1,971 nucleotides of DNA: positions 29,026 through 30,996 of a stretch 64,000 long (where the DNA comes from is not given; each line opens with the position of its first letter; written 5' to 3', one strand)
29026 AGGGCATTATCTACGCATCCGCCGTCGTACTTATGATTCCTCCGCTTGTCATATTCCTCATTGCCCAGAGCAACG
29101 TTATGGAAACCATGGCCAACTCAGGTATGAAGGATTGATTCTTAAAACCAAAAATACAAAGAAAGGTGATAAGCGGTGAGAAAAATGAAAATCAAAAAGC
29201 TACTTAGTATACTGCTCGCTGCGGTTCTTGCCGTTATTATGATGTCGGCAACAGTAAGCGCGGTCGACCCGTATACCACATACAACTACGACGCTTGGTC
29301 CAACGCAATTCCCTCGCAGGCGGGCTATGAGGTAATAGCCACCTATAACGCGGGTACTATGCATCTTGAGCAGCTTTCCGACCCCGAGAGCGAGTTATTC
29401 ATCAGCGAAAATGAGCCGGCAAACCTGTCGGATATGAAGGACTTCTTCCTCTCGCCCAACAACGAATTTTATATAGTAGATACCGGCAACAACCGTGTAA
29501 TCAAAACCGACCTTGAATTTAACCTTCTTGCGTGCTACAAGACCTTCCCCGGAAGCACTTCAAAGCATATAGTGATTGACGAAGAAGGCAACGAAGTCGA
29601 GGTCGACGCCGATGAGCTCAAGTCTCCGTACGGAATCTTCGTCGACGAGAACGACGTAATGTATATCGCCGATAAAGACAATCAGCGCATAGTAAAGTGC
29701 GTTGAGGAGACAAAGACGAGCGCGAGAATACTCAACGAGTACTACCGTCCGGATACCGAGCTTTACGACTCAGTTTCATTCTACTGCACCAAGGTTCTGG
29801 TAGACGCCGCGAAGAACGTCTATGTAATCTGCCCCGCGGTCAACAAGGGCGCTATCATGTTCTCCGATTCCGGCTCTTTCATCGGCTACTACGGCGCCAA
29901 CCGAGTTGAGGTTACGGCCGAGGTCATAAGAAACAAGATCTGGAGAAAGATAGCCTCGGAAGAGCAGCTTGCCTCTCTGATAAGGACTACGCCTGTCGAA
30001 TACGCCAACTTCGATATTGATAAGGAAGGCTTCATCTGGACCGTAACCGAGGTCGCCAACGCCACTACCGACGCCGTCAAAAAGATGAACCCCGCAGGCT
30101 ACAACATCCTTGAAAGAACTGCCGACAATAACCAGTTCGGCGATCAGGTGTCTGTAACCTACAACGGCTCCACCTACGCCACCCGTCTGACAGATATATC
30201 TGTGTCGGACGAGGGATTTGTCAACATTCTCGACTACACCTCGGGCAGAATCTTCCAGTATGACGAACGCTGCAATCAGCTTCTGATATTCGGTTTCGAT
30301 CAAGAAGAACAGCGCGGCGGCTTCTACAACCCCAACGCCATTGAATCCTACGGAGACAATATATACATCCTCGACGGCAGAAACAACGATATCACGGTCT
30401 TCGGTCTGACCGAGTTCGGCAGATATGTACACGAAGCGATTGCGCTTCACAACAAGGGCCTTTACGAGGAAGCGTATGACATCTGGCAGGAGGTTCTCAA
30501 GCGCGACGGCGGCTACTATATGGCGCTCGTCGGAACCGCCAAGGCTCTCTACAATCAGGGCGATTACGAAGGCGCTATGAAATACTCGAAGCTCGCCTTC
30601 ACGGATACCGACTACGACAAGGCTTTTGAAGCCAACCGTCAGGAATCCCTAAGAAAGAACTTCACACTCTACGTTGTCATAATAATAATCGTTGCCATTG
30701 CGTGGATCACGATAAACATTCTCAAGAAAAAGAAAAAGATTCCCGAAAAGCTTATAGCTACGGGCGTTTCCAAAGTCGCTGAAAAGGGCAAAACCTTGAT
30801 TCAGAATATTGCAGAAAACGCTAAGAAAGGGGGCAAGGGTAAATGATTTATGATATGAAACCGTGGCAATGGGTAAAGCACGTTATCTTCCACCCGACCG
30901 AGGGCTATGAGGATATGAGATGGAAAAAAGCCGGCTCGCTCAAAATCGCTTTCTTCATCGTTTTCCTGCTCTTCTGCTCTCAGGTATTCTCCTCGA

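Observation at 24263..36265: Core eight-gene module: giant SBP, permease pair, NHL/TPR anchor, Yip1, DUF5696-like protein, second permease pair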

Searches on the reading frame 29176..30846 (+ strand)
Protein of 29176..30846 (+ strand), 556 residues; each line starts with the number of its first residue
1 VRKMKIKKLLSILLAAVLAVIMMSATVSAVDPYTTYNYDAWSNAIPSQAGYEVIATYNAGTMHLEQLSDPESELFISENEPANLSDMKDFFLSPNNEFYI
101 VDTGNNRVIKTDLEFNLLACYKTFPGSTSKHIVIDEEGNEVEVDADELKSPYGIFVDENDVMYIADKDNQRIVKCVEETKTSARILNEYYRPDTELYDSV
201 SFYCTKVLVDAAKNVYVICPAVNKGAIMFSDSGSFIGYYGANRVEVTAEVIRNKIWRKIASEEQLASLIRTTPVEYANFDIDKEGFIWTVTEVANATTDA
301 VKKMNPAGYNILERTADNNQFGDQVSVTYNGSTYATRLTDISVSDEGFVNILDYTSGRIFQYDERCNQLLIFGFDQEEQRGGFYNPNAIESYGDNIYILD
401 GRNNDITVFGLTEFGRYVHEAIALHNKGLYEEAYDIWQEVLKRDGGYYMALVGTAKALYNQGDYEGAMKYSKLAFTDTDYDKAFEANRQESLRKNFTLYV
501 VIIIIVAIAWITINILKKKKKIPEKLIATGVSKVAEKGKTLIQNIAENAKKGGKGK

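Call 3: search_protein_families(library=pfam, proteins=[window:29176-30846:+], max_evalue=0.01)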
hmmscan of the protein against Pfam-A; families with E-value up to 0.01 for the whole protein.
window:29176-30846:+ (556 aa): 4 families
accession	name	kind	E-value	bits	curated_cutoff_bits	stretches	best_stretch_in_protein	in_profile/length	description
PF01436.27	NHL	-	1.4e-09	37.9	20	0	93-108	10-25/28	NHL repeat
PF07720.18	TPR_3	-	0.00021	21.8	20.7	0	455-476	8-29/34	Tetratricopeptide repeat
PF13432.12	TPR_16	-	0.0023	18.8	32.7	1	422-470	5-53/65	Tetratricopeptide repeat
PF14559.12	TPR_19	-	0.0091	16.7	25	0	428-469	5-46/68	Tetratricopeptide repeat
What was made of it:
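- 29176..30846 (+): NHL beta-propeller plus TPR ectodomain protein, with an N-terminal signal, one C-terminal TM helix (aa 498-516) and a basic cytoplasmic tail. Pfam NHL and TPR (call 3).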

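Call 6: search_protein_families(library=ncbifam, proteins=[window:29176-30846:+], max_evalue=0.01)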
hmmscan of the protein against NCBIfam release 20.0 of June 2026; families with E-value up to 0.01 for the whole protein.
window:29176-30846:+ (556 aa): 1 family
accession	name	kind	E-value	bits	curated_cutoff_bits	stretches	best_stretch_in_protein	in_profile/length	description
NF035926.1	scyF_NHL_VPEP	equivalog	1.5e-07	31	350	1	340-419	203-288/376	scytonemin biosynthesis PEP-CTERM protein ScyF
